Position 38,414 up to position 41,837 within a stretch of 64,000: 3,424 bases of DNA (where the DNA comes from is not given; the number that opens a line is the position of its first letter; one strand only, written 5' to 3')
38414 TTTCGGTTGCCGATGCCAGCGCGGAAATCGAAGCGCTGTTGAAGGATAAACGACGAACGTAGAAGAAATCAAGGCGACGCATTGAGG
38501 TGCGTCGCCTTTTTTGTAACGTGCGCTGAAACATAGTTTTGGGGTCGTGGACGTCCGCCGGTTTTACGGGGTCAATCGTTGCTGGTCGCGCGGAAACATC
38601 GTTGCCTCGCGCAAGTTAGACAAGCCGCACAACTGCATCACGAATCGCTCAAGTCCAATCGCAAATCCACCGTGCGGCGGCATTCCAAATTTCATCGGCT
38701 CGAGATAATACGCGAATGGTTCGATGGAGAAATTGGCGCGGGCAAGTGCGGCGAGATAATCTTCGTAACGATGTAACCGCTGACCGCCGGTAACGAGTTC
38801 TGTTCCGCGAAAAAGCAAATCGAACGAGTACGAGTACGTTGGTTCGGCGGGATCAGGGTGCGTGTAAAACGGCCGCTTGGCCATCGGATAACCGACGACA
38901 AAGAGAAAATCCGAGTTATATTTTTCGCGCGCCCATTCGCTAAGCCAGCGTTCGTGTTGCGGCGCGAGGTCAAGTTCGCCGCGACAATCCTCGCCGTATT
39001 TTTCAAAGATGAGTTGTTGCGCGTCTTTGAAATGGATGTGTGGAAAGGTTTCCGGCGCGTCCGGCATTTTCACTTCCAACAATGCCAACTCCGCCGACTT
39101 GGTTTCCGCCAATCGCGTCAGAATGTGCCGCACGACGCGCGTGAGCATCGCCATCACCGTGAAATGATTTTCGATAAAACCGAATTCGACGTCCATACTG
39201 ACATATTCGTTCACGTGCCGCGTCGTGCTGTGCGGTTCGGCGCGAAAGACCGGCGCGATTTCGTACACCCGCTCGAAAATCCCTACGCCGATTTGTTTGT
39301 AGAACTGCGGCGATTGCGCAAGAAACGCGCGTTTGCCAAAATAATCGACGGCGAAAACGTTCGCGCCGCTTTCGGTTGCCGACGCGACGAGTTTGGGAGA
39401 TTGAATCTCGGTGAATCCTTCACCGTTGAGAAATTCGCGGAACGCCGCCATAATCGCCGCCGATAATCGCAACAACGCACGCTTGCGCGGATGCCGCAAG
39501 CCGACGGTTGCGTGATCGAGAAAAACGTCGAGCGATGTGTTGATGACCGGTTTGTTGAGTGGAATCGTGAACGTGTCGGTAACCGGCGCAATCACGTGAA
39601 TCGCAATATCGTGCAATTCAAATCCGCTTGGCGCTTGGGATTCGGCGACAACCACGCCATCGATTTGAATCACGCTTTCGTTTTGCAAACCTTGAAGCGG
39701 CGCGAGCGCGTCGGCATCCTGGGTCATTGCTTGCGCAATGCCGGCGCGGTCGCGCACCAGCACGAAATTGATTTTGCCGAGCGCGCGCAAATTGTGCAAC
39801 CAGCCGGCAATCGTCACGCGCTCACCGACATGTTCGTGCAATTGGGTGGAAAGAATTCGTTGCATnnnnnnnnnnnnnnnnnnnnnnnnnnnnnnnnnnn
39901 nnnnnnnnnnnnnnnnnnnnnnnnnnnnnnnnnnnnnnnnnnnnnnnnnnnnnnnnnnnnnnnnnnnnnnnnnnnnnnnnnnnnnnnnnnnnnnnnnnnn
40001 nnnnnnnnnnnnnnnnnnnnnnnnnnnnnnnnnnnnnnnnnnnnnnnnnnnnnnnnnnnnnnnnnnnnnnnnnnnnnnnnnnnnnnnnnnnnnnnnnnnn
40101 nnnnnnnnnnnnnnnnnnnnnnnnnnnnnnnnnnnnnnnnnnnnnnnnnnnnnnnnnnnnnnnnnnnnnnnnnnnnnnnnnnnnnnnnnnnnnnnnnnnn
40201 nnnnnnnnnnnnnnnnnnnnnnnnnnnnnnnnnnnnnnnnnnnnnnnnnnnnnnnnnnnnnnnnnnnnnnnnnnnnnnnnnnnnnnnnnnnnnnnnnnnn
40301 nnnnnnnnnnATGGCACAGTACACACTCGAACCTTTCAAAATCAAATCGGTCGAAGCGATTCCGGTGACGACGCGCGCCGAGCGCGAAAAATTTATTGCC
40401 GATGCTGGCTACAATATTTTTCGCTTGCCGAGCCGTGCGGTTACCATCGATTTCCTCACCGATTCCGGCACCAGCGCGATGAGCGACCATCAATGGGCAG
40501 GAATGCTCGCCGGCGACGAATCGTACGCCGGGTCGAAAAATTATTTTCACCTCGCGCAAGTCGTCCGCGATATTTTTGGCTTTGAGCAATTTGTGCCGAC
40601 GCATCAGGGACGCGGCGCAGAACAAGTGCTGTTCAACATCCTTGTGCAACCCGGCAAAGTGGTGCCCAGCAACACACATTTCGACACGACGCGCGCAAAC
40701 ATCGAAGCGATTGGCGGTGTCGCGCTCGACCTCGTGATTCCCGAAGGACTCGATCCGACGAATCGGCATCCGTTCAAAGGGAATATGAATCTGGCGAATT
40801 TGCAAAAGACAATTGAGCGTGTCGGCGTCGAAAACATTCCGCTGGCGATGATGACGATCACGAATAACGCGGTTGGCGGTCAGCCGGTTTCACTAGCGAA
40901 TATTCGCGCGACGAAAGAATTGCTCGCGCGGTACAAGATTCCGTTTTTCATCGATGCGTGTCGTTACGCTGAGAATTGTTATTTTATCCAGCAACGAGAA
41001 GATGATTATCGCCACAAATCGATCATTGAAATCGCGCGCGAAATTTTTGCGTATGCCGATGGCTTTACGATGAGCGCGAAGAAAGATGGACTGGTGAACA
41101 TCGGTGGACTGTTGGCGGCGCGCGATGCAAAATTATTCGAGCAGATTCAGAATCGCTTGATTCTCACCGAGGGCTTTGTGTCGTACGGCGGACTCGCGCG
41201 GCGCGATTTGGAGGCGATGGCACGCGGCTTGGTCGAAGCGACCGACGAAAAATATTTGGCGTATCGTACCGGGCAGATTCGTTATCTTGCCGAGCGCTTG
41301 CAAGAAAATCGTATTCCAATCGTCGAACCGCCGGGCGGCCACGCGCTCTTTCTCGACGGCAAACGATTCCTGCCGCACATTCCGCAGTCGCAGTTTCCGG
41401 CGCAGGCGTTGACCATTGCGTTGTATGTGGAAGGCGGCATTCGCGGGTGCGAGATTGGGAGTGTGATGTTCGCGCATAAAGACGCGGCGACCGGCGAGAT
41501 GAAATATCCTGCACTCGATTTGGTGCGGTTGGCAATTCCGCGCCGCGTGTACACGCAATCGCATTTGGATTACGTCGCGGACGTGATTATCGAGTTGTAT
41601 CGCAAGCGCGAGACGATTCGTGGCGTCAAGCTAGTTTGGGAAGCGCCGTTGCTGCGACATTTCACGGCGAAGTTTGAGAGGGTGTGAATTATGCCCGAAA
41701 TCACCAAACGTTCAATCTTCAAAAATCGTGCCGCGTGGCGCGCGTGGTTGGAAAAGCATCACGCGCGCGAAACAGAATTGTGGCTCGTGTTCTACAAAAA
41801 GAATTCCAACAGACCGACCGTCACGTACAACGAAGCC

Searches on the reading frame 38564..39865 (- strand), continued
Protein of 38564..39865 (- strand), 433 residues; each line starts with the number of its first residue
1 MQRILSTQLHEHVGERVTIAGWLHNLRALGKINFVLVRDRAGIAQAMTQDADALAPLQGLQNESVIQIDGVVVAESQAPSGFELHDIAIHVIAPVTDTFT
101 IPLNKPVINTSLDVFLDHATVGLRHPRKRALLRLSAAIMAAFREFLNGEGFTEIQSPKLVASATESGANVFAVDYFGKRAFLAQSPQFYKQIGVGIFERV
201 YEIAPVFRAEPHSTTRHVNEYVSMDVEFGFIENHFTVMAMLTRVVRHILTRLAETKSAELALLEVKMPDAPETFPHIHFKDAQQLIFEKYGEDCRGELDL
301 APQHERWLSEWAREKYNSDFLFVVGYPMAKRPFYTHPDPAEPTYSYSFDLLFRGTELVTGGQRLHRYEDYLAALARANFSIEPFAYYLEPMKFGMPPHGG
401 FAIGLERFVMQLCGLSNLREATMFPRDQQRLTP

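Call 46: search_protein_families(library=ncbifam, proteins=[L158:4316-4612:+, L158:4560-6074:+, L151:4301-4675:+, L151:4729-6213:+, L150:4627-5544:+, L150:5893-7053:+, L001:3147-4358:-, L001:759-1145:+], max_evalue=1e-8)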
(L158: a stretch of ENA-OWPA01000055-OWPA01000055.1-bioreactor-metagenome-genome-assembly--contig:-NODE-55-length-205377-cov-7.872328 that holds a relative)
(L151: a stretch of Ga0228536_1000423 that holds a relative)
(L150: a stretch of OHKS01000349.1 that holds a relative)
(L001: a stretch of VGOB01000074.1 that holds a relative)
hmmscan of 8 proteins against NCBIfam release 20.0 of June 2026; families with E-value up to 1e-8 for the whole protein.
L158:4316-4612:+ (98 aa): 2 families
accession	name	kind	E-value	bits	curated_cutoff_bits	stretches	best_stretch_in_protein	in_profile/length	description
TIGR00135.1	gatC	equivalog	4.1e-18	65.5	47.1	1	6-98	1-93/93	Asp-tRNA(Asn)/Glu-tRNA(Gln) amidotransferase subunit GatC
NF009461.0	PRK12821.1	equivalog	4e-09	35.6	399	1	5-93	388-477/477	aspartyl/glutamyl-tRNA amidotransferase subunit C-like protein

L158:4560-6074:+ (504 aa): 26 families (the best 25 are shown)
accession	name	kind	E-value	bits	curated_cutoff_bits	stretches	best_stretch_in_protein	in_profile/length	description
TIGR00132.1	gatA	equivalog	2.8e-196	652.8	481.1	1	41-501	9-465/466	Asp-tRNA(Asn)/Glu-tRNA(Gln) amidotransferase subunit GatA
NF005565.0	PRK07235.1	subfamily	7.8e-107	358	545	1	82-501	78-502/506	amidase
NF006631.0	PRK09201.1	equivalog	4.2e-105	352.2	461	1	25-499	4-454/466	AtzE family amidohydrolase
TIGR02715.1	amido_AtzE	subfamily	1.6e-102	343.8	425.75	1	30-499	2-447/452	AtzE family amidohydrolase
NF005688.0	PRK07488.1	equivalog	1.8e-96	323.9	532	1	28-501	11-467/474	indoleacetamide hydrolase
NF004815.0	PRK06169.1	equivalog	7.2e-94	315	506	1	28-501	10-460/471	amidase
NF005517.0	PRK07139.1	equivalog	1.6e-85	287.5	546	1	90-501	34-434/439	amidase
NF006006.0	PRK08137.1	equivalog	1.1e-81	275.3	534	1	35-499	41-510/529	amidase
NF005686.0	PRK07486.1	subfamily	2.4e-81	273.9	465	1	31-500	17-473/486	amidase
NF005450.0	PRK07042.1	equivalog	8.9e-81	271.7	458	1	32-498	11-450/464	amidase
NF005687.0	PRK07487.1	subfamily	1e-78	265.2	428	1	29-499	9-455/468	amidase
NF004816.0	PRK06170.1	equivalog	6.4e-77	259.3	503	1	23-500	7-482/493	amidase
NF006043.0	PRK08186.1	subfamily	2.7e-73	247.4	487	1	28-502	7-450/600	allophanate hydrolase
NF004717.0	PRK06061.1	equivalog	7.2e-73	245.9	498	1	26-499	15-466/483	amidase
NF005460.0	PRK07056.1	subfamily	8.5e-73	245.8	447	1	31-501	11-454/457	amidase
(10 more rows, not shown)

L151:4301-4675:+ (124 aa): 2 families
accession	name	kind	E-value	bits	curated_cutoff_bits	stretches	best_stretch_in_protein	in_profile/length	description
TIGR00135.1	gatC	equivalog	5.5e-23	81.1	47.1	1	34-124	3-93/93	Asp-tRNA(Asn)/Glu-tRNA(Gln) amidotransferase subunit GatC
NF000684.0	PRK00034.3-4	equivalog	3.7e-13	49.6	97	1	32-123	5-95/97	Asp-tRNA(Asn) amidotransferase subunit GatC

L151:4729-6213:+ (494 aa): 26 families (the best 25 are shown)
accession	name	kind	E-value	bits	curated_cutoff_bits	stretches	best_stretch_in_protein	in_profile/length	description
TIGR00132.1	gatA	equivalog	1e-171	571.8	481.1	1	14-485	4-464/466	Asp-tRNA(Asn)/Glu-tRNA(Gln) amidotransferase subunit GatA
NF005565.0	PRK07235.1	subfamily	8.7e-91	305.1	545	1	20-487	38-503/506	amidase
NF004815.0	PRK06169.1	equivalog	4.5e-90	302.4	506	2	2-320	6-317/471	amidase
NF006631.0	PRK09201.1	equivalog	8.2e-90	301.7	461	1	3-483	4-453/466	AtzE family amidohydrolase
NF005688.0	PRK07488.1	equivalog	6e-87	292.5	532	1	2-484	7-465/474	indoleacetamide hydrolase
TIGR02715.1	amido_AtzE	subfamily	1.5e-86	291.2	425.75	1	10-483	4-446/452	AtzE family amidohydrolase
NF005450.0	PRK07042.1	equivalog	1e-84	284.7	458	1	3-492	4-459/464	amidase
NF005687.0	PRK07487.1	subfamily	2.1e-77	260.9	428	2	3-327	5-321/468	amidase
NF006006.0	PRK08137.1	equivalog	2.9e-73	247.4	534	1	10-492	38-517/529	amidase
NF005517.0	PRK07139.1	equivalog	3.6e-73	246.8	546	1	68-475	34-423/439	amidase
NF004816.0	PRK06170.1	equivalog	1.4e-71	241.7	503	1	3-489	9-486/493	amidase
NF005686.0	PRK07486.1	subfamily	1e-69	235.5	465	2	2-317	10-322/486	amidase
NF009119.0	PRK12470.1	equivalog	1.6e-69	235.1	498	2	11-301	14-291/462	amidase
NF006043.0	PRK08186.1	subfamily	2.7e-68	230.9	487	2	13-305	14-293/600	allophanate hydrolase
NF004717.0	PRK06061.1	equivalog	4.7e-67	226.7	498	1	10-302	21-307/483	amidase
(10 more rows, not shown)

L150:4627-5544:+ (305 aa): 3 families
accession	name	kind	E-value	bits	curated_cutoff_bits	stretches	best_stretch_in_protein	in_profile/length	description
TIGR00135.1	gatC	equivalog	1e-23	83.4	47.1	1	212-303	1-92/93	Asp-tRNA(Asn)/Glu-tRNA(Gln) amidotransferase subunit GatC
NF000684.0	PRK00034.3-4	equivalog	3.5e-11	43.3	97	1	212-305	5-97/97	Asp-tRNA(Asn) amidotransferase subunit GatC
NF007539.0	PRK10151.1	equivalog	7.4e-09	35.5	184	1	79-178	76-175/179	50S ribosomal protein L7/L12-serine acetyltransferase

L150:5893-7053:+ (386 aa): 25 families
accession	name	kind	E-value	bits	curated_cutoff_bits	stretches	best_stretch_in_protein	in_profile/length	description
TIGR00132.1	gatA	equivalog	6.4e-128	427.4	481.1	1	49-359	153-463/466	Asp-tRNA(Asn)/Glu-tRNA(Gln) amidotransferase subunit GatA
NF005565.0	PRK07235.1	subfamily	1.4e-63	215.3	545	1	47-363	181-504/506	amidase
NF005517.0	PRK07139.1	equivalog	4.7e-59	200.2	546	1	51-359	133-432/439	amidase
NF004815.0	PRK06169.1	equivalog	1.3e-51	175.6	506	1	45-365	167-464/471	amidase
NF006631.0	PRK09201.1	equivalog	5.5e-51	173.7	461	1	50-359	169-454/466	AtzE family amidohydrolase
TIGR02715.1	amido_AtzE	subfamily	2.1e-48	165.4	425.75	1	48-358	160-446/452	AtzE family amidohydrolase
NF005450.0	PRK07042.1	equivalog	8.4e-44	149.8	458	1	53-365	171-457/464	amidase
NF005688.0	PRK07488.1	equivalog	9.3e-39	133.6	532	1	52-359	173-465/474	indoleacetamide hydrolase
NF006006.0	PRK08137.1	equivalog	1.1e-35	123.4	534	1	50-365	203-516/529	amidase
NF005460.0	PRK07056.1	subfamily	2.7e-35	122.2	447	1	35-359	160-452/457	amidase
TIGR02713.1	allophanate_hyd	equivalog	4.7e-35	121.1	511.05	1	46-375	123-428/563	allophanate hydrolase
NF006043.0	PRK08186.1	subfamily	1.1e-33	116.5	487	2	48-184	162-295/600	allophanate hydrolase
NF006169.0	PRK08310.1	equivalog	7.3e-32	111.2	391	2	49-122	123-196/395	amidase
NF005300.0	PRK06828.1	subfamily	7.7e-32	110.3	494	1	50-179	185-321/491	amidase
NF005687.0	PRK07487.1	subfamily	8.2e-30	104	428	1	49-360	168-456/468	amidase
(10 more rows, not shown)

L001:3147-4358:- (403 aa): 6 families
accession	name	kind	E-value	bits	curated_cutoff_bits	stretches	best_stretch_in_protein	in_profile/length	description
NF041878.1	paak_haloarch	equivalog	2.3e-49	168.2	700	1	10-390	19-413/427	phenylacetate--CoA ligase PaaK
TIGR02155.1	PA_CoA_ligase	equivalog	1.1e-48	165.9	646.3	1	9-389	13-408/422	phenylacetate--CoA ligase PaaK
NF053551.1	FlxY_rubin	equivalog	4.5e-29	101.4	520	1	11-390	16-406/424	flexirubin biosynthesis putative acyl-CoA ligase FlxY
NF045666.1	DVU1553_fam_AMP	equivalog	8.4e-21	74.4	300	1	128-291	147-312/331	DVU_1553 family AMP-dependent CoA ligase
TIGR03335.1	F390_ftsA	equivalog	5.9e-16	58.2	458.7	1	7-273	17-287/445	coenzyme F390 synthetase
NF041217.1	BagE_FevW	exception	2.5e-11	43.2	800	1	108-393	105-396/424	bagremycin/ferroverdin synthetase BagE/FevW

L001:759-1145:+ (128 aa): 1 family
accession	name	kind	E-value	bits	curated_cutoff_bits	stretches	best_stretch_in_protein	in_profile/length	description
NF047959.1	TA_toxin_VapC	equivalog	3.1e-09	37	80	1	3-106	2-111/125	type II toxin-antitoxin system VapC family toxin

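Call 52: search_solved_structures(query=window:38564-39865:-, max_evalue=1e-80, show_alignments=4)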
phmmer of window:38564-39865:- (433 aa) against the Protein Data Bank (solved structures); distinct sequences matched with E-value up to 1e-80: 4.
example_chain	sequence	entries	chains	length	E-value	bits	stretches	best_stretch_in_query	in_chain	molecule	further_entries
1n9w_A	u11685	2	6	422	2.3e-112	379.6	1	3-433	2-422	aspartyl-tRNA synthetase 2 | Non-discriminating and archaeal-type aspartyl-tRNA synthetase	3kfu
3nel_A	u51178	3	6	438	3e-91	310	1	10-433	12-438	Aspartyl-tRNA synthetase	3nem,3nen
1b8a_A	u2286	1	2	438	1e-89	304.9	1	10-433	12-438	PROTEIN (ASPARTYL-TRNA SYNTHETASE)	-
1wyd_A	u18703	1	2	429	7.4e-88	298.8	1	10-433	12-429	hypothetical aspartyl-tRNA synthetase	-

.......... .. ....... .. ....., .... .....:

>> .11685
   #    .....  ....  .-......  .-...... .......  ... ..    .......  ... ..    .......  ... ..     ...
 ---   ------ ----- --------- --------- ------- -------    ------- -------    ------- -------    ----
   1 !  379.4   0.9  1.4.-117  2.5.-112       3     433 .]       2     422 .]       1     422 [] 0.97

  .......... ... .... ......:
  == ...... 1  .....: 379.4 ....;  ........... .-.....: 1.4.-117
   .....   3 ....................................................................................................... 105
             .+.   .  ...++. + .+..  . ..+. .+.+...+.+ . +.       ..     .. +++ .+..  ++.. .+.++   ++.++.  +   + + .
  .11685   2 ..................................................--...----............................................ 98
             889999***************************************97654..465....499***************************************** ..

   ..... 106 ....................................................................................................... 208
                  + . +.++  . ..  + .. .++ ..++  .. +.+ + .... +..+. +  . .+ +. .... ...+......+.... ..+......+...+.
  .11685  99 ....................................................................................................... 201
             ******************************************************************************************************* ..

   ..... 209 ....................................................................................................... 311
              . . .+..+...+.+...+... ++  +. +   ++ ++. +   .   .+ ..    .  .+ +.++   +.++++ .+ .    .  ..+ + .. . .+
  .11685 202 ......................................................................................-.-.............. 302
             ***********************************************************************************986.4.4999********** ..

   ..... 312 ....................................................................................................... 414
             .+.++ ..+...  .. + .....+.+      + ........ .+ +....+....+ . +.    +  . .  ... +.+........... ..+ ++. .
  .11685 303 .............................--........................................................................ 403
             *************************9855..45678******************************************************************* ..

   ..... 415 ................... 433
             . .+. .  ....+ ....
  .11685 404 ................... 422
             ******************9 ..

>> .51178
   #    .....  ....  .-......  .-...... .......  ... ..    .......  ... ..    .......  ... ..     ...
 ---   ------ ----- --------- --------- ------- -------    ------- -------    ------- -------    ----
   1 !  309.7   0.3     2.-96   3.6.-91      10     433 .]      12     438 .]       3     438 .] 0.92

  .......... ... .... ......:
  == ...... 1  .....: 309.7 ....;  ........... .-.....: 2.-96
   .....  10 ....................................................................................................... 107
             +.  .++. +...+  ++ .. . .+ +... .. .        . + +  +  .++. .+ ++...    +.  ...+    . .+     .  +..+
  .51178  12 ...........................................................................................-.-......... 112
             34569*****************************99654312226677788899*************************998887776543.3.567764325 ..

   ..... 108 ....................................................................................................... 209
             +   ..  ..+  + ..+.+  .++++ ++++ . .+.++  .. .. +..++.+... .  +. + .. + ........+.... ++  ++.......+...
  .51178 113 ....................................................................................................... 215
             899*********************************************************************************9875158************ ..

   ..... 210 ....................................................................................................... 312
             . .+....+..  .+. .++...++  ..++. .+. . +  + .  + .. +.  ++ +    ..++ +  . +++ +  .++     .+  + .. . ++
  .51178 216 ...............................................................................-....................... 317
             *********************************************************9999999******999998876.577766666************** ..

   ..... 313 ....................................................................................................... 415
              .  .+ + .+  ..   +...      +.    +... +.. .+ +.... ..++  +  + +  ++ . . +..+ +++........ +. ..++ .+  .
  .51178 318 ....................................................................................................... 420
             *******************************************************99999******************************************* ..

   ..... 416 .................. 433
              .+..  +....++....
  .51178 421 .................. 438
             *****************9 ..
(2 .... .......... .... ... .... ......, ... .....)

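Call 78: search_protein_families(library=ncbifam, proteins=[L160:4649-6325:+, L160:6415-7254:+, L147:4247-4585:+, L147:4551-6086:+], max_evalue=1e-10)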
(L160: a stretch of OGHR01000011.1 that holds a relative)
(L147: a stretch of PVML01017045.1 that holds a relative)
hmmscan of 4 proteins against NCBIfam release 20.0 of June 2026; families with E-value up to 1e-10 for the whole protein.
L160:4649-6325:+ (558 aa): 2 families
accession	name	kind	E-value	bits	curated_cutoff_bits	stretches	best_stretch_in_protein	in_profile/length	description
TIGR04226.1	RrgB_K2N_iso_D2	domain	3.2e-23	82.9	30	1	206-338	2-123/123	isopeptide-forming domain-containing fimbrial protein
NF033902.0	iso_D2_wall_anc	subfamily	1.4e-20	73.6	95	1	89-546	90-534/540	SpaH/EbpB family LPXTG-anchored major pilin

L160:6415-7254:+ (279 aa): 5 families
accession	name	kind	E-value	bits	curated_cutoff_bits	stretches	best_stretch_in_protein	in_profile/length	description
NF033745.1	class_C_sortase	subfamily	3.2e-85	285.3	160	1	10-226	2-220/220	class C sortase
TIGR01076.1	sortase_fam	subfamily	4.7e-51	172.2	39.35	1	100-233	1-134/136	sortase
NF058671.1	sortase_SrtD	exception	2.6e-22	79.4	140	1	54-214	44-172/187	class D sortase, LPxTATN-specific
NF033746.1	class_D_sortase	subfamily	1.2e-19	70.4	165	1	94-214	5-118/135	class D sortase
NF033747.1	class_E_sortase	subfamily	3.1e-13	50.1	160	1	87-226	59-205/211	class E sortase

L147:4247-4585:+ (112 aa): 2 families
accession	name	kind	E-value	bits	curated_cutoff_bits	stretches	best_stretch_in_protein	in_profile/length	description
TIGR00135.1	gatC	equivalog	3.3e-26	91.4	47.1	1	20-112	1-93/93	Asp-tRNA(Asn)/Glu-tRNA(Gln) amidotransferase subunit GatC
NF000684.0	PRK00034.3-4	equivalog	5.9e-13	49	97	1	20-110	5-94/97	Asp-tRNA(Asn) amidotransferase subunit GatC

L147:4551-6086:+ (511 aa): 26 families (the best 25 are shown)
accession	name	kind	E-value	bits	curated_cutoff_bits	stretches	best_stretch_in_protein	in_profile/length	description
TIGR00132.1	gatA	equivalog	4.6e-189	629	481.1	1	35-498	3-463/466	Asp-tRNA(Asn)/Glu-tRNA(Gln) amidotransferase subunit GatA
NF004815.0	PRK06169.1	equivalog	2.6e-98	329.6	506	1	22-504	4-464/471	amidase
NF006631.0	PRK09201.1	equivalog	3.7e-98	329.3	461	1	25-505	4-461/466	AtzE family amidohydrolase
NF005565.0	PRK07235.1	subfamily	4e-92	309.5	545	1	76-502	72-504/506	amidase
TIGR02715.1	amido_AtzE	subfamily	4e-91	306.2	425.75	1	30-497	2-446/452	AtzE family amidohydrolase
NF005688.0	PRK07488.1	equivalog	6.3e-89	299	532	1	22-498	5-465/474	indoleacetamide hydrolase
NF005450.0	PRK07042.1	equivalog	3.6e-86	289.5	458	1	24-502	3-455/464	amidase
NF005517.0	PRK07139.1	equivalog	2.8e-85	286.7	546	1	89-496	33-430/439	amidase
NF005687.0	PRK07487.1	subfamily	6.4e-81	272.5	428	1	25-504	5-461/468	amidase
NF005686.0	PRK07486.1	subfamily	6.6e-76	255.9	465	1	20-319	6-308/486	amidase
NF006006.0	PRK08137.1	equivalog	1.1e-73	248.8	534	1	14-501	20-513/529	amidase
NF006043.0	PRK08186.1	subfamily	7.1e-70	236.1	487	1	27-323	6-295/600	allophanate hydrolase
NF004816.0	PRK06170.1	equivalog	6e-68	229.7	503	1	28-505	12-489/493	amidase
NF005460.0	PRK07056.1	subfamily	1.4e-66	225.3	447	1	33-498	13-452/457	amidase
TIGR02713.1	allophanate_hyd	equivalog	4.1e-66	223.7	511.05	1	68-503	7-417/563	allophanate hydrolase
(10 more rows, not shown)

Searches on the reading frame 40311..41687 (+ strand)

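Call 13: search_protein_families(library=ncbifam, proteins=[window:40311-41687:+], max_evalue=0.00001)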
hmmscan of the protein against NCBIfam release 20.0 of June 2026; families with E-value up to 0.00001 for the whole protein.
window:40311-41687:+ (458 aa): 4 families
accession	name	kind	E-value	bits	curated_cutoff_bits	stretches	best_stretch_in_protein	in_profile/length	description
NF009709.0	PRK13238.1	subfamily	1.4e-207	690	285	1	4-458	6-461/463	tryptophanase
TIGR02618.1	tyr_phenol_ly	equivalog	4.4e-177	589.5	720.7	1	7-456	2-450/450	tyrosine phenol-lyase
NF053783.1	TphnTnaApg1401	equivalog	4.9e-174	579.6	750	1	7-458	7-457/457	tryptophanase TnaA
TIGR02617.1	tnaA_trp_ase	equivalog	3.2e-155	517.7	825.8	1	7-456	5-465/467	tryptophanase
